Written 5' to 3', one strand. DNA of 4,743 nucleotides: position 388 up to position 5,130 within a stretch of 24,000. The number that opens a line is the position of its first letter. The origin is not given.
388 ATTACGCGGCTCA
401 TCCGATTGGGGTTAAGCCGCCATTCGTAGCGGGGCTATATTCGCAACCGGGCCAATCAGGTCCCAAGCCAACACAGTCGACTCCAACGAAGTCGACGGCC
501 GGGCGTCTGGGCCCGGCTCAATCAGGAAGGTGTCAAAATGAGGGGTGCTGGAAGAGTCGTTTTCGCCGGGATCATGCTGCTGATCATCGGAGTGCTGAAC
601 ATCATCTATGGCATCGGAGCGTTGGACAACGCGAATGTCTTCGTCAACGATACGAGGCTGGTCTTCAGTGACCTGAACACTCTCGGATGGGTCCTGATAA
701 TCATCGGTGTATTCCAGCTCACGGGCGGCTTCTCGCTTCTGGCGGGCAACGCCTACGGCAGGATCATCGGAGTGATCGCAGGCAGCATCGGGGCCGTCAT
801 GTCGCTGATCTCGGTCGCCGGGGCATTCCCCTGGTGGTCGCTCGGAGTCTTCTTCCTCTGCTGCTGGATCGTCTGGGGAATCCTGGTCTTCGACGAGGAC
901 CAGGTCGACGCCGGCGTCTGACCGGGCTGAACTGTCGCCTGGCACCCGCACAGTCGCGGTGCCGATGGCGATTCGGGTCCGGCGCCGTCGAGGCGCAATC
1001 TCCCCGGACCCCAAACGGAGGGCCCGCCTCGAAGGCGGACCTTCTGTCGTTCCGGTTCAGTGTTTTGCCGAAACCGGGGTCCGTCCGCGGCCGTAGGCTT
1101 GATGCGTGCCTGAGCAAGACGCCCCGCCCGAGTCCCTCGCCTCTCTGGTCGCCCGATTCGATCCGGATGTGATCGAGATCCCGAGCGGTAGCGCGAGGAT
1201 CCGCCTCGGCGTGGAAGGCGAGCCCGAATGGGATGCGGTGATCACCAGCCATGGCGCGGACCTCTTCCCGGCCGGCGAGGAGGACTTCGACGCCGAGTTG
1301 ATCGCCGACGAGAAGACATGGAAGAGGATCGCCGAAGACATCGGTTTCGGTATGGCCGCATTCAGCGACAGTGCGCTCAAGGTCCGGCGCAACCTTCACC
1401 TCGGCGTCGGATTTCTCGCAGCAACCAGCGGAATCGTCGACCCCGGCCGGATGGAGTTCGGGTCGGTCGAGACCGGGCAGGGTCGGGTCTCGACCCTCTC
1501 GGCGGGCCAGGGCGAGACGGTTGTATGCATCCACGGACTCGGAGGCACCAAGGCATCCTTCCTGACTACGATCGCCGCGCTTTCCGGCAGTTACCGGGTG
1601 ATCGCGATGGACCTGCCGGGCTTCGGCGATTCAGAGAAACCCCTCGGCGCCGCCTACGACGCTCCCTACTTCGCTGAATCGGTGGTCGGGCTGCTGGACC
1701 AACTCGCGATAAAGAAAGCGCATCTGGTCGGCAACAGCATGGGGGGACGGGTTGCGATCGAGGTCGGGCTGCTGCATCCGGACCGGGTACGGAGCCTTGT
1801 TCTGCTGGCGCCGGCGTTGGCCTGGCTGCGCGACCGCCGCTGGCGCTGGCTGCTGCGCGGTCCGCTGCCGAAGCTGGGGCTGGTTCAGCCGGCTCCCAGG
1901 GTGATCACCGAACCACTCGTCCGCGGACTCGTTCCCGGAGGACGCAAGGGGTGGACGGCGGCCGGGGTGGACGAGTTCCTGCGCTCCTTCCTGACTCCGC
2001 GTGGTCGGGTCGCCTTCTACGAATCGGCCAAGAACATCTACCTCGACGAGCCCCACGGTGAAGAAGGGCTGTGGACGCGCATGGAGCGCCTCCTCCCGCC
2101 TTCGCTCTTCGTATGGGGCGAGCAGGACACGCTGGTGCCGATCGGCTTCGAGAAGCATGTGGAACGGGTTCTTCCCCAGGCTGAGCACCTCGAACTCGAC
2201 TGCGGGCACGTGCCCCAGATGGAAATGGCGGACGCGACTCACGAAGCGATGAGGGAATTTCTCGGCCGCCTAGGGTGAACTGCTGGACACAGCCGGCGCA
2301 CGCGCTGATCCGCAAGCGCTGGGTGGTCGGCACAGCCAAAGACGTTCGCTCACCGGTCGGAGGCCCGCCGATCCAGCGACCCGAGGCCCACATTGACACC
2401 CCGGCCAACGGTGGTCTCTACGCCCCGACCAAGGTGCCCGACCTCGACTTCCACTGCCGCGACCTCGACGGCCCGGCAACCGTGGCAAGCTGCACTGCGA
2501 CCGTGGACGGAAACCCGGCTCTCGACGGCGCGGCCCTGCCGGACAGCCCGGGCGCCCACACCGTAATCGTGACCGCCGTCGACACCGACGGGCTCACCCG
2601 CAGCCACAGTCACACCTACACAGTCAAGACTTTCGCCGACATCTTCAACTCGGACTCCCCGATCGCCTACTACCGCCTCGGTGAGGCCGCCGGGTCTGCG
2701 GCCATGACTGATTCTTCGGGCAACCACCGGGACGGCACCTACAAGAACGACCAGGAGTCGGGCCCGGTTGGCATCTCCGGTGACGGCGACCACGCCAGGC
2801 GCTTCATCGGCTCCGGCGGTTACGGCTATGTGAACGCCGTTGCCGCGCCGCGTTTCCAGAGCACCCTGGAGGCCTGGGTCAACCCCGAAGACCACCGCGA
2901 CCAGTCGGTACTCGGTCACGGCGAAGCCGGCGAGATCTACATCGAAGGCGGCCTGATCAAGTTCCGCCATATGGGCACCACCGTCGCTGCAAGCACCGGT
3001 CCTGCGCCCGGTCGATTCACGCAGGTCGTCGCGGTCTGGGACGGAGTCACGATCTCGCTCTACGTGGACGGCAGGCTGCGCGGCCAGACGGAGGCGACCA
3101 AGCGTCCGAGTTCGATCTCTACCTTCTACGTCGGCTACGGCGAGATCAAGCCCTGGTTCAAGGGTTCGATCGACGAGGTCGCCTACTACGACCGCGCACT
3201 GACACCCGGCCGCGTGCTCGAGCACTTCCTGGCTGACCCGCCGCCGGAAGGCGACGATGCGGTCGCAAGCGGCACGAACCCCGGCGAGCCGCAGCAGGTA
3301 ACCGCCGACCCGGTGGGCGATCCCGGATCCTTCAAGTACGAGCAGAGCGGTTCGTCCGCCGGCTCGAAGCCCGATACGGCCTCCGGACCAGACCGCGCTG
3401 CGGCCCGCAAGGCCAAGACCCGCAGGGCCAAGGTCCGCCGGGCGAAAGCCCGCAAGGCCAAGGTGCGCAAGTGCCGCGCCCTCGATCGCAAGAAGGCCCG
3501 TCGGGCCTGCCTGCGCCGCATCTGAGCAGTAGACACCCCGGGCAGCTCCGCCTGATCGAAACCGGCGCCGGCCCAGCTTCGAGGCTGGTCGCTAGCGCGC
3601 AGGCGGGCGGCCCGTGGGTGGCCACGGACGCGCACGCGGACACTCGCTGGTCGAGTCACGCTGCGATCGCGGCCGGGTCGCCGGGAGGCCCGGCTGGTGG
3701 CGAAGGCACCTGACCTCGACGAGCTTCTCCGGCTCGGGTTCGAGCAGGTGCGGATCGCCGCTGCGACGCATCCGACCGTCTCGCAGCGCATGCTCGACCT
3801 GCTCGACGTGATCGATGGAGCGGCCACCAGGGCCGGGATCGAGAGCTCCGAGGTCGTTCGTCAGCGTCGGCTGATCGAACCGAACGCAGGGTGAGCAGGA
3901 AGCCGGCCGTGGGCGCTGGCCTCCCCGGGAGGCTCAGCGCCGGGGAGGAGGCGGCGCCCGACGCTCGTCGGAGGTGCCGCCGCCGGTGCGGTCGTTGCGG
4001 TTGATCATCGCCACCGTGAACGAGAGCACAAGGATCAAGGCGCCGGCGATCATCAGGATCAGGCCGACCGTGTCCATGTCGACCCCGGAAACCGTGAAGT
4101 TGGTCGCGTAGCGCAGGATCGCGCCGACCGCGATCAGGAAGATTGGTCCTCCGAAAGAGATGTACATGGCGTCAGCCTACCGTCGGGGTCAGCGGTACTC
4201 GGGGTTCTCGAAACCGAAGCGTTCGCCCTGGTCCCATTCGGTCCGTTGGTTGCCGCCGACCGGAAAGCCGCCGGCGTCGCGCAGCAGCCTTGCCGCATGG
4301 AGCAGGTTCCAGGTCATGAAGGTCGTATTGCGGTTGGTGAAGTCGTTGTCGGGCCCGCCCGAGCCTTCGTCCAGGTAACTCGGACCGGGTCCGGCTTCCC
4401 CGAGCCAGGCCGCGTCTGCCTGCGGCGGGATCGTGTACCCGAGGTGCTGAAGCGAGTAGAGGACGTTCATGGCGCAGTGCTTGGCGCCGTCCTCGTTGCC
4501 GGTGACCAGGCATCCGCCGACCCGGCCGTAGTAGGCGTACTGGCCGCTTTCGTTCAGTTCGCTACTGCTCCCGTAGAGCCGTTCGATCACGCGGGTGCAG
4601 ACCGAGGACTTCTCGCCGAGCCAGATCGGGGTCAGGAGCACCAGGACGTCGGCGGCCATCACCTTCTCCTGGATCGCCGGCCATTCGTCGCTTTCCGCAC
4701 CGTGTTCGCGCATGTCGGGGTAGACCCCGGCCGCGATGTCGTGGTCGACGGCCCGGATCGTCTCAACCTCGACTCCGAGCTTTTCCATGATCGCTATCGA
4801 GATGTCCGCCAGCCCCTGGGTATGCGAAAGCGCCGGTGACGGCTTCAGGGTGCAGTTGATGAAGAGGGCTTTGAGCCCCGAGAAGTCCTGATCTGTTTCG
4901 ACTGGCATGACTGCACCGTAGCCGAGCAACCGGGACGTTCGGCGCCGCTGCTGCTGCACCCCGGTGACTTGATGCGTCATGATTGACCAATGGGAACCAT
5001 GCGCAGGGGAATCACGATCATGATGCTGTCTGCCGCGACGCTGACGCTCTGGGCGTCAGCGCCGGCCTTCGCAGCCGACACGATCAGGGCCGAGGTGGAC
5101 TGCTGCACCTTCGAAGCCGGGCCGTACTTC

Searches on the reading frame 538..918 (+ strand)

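Call 24: search_protein_families(library=pfam, proteins=[window:538-918:+], max_evalue=0.001)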
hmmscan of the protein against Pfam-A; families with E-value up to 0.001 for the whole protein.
window:538-918:+ (127 aa): 1 family
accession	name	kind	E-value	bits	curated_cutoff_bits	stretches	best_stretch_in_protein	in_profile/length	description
PF23636.1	DUF7144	-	3.7e-21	75.8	27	1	7-117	2-112/115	Domain of unknown function (DUF7144)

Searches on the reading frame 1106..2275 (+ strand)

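Call 23: search_protein_families(library=pfam, proteins=[window:1106-2275:+], max_evalue=0.001)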
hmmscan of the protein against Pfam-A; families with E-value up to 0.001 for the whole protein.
window:1106-2275:+ (390 aa): 4 families
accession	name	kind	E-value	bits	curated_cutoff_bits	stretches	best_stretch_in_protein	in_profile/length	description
PF00561.26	Abhydrolase_1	-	1e-31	110.9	25.8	1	138-373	2-243/245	alpha/beta hydrolase fold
PF12697.13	Abhydrolase_6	-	1.5e-22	81.8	26.3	1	139-380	1-216/217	Alpha/beta hydrolase family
PF12146.15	Hydrolase_4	-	2.2e-14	53.8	27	1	138-266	6-139/239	Serine aminopeptidase, S33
PF00975.26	Thioesterase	-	0.00015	22.5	26.4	1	138-220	2-83/226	Thioesterase domain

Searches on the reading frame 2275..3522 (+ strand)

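Call 23: search_protein_families(library=pfam, proteins=[window:2275-3522:+], max_evalue=0.001)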
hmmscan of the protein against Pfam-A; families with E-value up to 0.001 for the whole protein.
window:2275-3522:+ (416 aa): 1 family
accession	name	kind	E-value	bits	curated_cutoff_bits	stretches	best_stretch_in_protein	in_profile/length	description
PF13385.13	Laminin_G_3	-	8.9e-18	65.3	27.6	1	182-313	3-149/151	Concanavalin A-like lectin/glucanases superfamily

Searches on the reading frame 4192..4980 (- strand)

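Call 23: search_protein_families(library=pfam, proteins=[window:4192-4980:-], max_evalue=0.001)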
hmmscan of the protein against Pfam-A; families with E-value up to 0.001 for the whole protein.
window:4192-4980:- (263 aa): 1 family
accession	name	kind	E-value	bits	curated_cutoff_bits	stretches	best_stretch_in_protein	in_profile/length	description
PF03358.20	FMN_red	-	5.4e-12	46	24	1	37-187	2-142/152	NADPH-dependent FMN reductase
